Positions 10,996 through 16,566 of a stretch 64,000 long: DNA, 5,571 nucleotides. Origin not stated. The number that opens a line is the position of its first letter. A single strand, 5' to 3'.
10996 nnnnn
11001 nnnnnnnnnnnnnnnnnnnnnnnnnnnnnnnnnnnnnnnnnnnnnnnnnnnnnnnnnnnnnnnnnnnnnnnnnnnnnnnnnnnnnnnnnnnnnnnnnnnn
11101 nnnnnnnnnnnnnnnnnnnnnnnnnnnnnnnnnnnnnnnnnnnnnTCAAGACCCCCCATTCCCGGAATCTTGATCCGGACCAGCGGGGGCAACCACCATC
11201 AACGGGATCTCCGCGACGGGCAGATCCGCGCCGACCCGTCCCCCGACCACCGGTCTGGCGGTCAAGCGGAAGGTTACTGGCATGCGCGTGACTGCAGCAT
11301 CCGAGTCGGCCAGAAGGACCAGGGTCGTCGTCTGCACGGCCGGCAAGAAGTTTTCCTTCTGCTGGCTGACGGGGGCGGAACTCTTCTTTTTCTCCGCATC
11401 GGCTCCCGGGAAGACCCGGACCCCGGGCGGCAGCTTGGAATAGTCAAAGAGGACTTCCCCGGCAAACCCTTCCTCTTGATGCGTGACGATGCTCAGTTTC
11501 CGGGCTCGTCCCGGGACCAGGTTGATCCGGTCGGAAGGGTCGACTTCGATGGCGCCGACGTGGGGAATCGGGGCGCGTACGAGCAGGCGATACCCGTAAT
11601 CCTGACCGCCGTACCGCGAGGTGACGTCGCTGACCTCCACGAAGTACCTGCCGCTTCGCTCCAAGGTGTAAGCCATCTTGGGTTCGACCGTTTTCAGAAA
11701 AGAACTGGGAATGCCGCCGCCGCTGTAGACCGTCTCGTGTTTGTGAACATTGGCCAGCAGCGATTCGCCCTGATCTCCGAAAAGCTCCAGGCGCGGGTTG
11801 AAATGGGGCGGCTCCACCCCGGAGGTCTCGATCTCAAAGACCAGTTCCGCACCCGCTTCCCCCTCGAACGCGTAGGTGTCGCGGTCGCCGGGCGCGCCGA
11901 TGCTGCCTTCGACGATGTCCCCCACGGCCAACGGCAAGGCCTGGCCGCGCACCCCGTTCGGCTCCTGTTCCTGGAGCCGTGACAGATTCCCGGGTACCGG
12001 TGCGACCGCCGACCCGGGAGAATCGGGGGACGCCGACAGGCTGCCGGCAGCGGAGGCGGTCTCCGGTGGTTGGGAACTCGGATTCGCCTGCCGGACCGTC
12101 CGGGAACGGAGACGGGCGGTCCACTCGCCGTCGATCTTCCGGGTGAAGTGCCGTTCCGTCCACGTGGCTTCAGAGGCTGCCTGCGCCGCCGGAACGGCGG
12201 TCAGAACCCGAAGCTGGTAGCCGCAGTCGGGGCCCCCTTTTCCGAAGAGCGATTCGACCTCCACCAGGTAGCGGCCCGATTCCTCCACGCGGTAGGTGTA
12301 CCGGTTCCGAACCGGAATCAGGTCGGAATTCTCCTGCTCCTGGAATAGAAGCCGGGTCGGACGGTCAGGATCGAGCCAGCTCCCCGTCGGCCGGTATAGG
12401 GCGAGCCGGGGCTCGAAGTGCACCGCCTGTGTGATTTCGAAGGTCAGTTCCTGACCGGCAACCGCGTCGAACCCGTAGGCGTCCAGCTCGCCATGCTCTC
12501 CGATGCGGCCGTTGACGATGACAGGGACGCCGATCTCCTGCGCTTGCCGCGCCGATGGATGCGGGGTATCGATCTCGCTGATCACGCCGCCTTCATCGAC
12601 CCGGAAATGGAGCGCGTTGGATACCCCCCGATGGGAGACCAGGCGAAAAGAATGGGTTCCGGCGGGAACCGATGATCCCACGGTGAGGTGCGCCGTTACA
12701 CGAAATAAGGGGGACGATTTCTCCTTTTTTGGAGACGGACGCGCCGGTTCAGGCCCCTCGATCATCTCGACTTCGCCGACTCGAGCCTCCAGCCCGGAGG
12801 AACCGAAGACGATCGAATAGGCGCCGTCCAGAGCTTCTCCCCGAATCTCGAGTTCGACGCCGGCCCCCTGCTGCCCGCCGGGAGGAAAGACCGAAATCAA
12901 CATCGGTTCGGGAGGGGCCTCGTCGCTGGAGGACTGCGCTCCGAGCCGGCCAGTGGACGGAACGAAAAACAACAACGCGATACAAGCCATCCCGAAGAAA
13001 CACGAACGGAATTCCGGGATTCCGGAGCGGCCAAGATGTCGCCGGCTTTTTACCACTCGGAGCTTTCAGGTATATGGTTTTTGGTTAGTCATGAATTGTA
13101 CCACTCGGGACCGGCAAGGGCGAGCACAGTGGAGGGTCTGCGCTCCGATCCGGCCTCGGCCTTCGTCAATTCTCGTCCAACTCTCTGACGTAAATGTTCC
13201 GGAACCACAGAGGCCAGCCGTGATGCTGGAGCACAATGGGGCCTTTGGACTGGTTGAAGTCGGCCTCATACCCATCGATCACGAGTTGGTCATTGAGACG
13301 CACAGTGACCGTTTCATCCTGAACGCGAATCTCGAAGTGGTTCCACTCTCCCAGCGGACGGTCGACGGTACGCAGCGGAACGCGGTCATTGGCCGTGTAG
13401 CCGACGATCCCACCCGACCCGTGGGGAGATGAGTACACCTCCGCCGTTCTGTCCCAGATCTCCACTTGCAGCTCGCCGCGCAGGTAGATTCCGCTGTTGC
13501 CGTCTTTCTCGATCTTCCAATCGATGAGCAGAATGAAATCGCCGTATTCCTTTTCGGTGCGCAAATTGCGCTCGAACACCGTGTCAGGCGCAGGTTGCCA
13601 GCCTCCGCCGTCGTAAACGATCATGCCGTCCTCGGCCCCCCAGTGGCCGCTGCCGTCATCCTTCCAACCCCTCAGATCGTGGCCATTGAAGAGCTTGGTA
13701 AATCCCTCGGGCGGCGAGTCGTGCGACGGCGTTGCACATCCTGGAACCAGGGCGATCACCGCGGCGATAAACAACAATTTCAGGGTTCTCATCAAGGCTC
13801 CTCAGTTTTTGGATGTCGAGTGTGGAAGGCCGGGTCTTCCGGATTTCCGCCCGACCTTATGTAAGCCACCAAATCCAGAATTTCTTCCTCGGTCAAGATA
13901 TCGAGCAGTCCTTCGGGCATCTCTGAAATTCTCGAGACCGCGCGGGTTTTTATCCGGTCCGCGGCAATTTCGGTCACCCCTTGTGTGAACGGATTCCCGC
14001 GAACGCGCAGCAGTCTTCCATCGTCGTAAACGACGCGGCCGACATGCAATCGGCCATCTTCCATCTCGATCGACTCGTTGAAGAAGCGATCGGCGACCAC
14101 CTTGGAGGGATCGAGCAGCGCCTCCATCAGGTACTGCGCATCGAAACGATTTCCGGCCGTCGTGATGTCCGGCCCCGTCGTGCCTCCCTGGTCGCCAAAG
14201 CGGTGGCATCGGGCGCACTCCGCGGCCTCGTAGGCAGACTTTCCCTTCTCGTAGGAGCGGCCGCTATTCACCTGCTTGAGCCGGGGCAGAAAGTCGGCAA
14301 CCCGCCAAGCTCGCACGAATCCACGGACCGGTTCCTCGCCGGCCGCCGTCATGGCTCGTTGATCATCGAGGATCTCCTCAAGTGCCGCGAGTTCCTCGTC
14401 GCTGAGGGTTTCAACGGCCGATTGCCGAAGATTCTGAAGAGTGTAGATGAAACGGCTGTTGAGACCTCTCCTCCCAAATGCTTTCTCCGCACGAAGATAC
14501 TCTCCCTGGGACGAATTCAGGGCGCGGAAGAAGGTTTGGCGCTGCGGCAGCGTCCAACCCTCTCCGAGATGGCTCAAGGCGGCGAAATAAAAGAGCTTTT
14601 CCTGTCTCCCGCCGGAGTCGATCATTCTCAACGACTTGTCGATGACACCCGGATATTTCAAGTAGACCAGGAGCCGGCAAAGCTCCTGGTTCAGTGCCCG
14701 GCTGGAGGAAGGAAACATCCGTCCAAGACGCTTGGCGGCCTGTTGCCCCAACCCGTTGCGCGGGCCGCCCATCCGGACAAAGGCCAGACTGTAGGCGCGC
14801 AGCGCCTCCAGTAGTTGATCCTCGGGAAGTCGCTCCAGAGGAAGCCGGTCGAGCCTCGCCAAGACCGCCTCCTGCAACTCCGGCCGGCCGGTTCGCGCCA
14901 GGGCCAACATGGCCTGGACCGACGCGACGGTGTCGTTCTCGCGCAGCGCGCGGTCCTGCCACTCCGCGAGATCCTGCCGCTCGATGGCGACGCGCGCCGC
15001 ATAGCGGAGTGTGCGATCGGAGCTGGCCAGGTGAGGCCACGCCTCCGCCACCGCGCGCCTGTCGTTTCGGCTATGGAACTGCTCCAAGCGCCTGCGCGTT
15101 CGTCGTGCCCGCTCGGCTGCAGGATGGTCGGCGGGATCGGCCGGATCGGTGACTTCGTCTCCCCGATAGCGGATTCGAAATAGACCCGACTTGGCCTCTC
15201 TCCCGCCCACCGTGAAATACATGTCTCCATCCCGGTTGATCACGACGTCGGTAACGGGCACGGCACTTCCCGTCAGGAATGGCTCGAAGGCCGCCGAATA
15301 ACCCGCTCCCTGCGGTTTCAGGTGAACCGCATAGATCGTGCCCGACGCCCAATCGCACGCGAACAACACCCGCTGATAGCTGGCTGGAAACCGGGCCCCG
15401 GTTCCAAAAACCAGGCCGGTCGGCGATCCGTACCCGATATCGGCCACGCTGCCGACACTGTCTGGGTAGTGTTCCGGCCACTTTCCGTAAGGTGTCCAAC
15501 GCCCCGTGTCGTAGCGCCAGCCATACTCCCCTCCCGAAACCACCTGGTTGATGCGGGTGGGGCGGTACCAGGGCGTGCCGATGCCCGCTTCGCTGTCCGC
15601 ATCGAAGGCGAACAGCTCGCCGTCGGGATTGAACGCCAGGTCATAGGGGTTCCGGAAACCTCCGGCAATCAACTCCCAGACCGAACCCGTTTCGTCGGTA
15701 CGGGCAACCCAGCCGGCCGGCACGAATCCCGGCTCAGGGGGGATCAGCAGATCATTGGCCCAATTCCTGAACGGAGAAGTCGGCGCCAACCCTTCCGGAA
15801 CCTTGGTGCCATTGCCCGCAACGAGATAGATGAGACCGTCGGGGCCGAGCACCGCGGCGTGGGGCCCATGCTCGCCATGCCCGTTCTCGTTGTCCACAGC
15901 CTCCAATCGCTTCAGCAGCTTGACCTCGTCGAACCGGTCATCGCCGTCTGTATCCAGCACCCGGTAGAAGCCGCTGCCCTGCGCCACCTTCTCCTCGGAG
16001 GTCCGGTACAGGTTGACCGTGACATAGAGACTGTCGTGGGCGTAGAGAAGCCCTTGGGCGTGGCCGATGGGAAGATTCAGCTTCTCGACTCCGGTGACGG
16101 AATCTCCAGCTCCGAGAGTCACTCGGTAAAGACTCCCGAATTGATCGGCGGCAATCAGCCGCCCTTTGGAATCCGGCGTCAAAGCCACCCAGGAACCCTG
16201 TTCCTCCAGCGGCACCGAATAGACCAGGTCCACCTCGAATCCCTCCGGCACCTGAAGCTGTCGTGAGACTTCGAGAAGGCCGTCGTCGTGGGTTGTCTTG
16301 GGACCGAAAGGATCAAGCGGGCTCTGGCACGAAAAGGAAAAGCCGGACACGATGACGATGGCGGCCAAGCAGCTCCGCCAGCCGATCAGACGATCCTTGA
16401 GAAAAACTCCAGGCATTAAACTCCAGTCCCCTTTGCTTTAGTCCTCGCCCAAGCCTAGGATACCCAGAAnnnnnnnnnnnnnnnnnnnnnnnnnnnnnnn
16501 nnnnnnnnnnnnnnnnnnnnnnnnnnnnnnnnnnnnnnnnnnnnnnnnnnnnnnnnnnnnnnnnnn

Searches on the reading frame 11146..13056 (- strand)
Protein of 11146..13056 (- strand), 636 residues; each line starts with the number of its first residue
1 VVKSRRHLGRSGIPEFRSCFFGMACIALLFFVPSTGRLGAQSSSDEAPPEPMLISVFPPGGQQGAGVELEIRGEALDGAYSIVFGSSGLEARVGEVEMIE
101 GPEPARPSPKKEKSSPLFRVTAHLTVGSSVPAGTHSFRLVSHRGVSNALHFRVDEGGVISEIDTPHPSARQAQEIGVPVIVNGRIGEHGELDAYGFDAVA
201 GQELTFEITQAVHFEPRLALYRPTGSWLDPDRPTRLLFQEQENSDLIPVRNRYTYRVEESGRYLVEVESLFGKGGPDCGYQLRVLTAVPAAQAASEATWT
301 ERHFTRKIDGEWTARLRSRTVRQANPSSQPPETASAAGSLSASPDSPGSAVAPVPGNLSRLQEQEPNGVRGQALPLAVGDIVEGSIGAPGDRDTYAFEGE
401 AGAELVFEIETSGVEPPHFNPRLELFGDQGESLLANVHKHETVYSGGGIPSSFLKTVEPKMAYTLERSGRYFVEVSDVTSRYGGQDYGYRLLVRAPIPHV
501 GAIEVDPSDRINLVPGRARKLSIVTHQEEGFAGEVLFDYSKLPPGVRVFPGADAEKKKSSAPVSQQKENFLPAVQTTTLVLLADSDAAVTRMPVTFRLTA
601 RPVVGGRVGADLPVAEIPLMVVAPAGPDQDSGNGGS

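Call 11: search_protein_families(library=pfam, proteins=[window:11146-13056:-], max_evalue=0.001)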
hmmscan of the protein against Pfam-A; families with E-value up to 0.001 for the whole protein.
window:11146-13056:- (636 aa): 1 family
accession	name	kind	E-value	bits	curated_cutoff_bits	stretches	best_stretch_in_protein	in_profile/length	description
PF04151.21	PPC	-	0.00056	21.2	25.9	0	391-476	1-69/70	Bacterial pre-peptidase C-terminal domain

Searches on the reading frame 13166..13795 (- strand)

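Call 11: search_protein_families(library=pfam, proteins=[window:13166-13795:-], max_evalue=0.001)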
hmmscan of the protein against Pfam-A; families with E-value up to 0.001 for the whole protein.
window:13166-13795:- (209 aa): 1 family
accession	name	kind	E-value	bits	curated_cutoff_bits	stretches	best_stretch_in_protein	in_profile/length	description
PF06439.18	3keto-disac_hyd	-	1.2e-41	143.3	26.8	1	31-204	1-187/187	3-keto-disaccharide hydrolase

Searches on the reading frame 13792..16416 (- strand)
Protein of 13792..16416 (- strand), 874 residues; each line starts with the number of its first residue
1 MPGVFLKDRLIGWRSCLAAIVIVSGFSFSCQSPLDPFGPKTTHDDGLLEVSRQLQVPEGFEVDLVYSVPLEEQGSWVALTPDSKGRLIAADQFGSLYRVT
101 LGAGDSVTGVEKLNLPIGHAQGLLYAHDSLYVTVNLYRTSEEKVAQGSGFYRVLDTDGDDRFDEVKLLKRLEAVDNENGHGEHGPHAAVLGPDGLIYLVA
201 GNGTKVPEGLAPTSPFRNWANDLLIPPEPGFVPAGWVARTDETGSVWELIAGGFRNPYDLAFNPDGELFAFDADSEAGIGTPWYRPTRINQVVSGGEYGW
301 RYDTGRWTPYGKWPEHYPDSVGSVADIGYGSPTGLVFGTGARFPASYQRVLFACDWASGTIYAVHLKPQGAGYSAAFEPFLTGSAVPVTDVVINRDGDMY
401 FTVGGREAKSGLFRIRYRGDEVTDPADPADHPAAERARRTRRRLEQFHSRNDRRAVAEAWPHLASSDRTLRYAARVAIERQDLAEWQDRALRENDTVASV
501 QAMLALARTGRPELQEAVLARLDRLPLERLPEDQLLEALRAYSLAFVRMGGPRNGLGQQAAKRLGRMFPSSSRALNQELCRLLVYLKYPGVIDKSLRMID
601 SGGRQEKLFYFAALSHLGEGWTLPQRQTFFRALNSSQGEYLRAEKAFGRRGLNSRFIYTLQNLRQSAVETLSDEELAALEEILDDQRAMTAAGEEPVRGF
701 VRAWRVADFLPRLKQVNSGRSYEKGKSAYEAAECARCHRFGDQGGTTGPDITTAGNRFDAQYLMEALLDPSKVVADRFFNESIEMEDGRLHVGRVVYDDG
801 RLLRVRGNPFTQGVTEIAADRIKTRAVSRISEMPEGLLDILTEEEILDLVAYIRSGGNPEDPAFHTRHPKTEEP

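Call 11: search_protein_families(library=pfam, proteins=[window:13792-16416:-], max_evalue=0.001)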
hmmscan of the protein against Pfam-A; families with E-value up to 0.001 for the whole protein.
window:13792-16416:- (874 aa): 3 families
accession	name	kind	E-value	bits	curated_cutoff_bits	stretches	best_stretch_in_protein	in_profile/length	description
PF00034.26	Cytochrom_C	-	7.5e-09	37.2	21.3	1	723-766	2-45/90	Cytochrome c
PF07995.17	GSDH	-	3.4e-06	27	25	1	148-407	79-327/332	Glucose / Sorbosone dehydrogenase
PF13442.11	Cytochrome_CBB3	-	0.00012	22.8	27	0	722-766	3-40/68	Cytochrome C oxidase, cbb3-type, subunit III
